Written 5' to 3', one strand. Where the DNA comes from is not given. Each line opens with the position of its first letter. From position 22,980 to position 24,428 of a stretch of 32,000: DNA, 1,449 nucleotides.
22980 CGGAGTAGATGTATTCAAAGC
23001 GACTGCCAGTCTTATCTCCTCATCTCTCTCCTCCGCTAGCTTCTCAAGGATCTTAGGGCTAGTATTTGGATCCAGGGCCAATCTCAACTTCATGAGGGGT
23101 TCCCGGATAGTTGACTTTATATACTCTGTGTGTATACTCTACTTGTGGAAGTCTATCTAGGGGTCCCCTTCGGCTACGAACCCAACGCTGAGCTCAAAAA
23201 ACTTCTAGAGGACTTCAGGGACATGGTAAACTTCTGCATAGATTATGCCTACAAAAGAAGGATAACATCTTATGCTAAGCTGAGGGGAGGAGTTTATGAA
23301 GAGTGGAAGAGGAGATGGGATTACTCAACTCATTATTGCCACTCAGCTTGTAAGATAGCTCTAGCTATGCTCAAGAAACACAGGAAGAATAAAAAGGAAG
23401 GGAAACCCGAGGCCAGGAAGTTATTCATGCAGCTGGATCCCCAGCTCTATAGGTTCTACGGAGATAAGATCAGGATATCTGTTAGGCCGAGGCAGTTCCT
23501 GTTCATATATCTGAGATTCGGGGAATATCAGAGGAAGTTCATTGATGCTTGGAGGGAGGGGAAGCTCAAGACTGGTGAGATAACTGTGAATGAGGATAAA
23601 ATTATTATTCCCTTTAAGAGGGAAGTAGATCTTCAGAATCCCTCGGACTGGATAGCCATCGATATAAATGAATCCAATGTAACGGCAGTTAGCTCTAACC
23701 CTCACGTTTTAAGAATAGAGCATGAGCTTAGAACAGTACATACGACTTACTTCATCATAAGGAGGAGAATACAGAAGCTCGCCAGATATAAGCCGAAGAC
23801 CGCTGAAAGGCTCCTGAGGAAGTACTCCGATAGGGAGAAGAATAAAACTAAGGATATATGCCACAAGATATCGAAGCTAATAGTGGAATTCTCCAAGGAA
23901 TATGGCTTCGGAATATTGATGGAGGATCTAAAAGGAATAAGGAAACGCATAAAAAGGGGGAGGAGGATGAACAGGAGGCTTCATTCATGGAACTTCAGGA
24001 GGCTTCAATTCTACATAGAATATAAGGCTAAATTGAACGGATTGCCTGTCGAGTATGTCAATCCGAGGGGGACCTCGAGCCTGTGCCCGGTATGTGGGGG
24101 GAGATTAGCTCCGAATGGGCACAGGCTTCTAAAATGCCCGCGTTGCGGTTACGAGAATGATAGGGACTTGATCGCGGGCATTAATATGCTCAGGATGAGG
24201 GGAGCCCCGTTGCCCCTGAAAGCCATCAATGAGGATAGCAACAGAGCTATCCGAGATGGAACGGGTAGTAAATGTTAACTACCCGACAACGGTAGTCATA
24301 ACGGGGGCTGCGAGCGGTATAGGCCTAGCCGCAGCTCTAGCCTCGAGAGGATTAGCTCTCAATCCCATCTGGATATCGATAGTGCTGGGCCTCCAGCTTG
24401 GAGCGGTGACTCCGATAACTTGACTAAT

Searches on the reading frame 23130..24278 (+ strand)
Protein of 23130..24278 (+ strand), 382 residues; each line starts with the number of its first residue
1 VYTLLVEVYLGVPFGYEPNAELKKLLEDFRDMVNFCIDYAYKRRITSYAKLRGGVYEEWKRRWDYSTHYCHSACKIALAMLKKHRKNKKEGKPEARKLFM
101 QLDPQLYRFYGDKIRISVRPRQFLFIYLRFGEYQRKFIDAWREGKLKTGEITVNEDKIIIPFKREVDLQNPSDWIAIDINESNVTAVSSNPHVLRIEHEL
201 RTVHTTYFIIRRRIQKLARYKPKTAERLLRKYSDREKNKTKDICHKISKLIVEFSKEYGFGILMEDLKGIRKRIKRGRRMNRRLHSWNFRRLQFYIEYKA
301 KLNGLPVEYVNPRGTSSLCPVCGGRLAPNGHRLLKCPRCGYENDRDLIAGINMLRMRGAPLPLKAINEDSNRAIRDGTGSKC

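Call 17: search_protein_families(library=pfam, proteins=[window:23130-24278:+], max_evalue=0.00001)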
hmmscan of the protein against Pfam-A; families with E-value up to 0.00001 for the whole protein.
window:23130-24278:+ (382 aa): 1 family
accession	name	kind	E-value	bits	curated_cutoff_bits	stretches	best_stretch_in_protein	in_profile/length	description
PF07282.18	Cas12f1-like_TNB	-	1e-20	74.1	26.3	1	289-353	1-60/60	Cas12f1-like, TNB domain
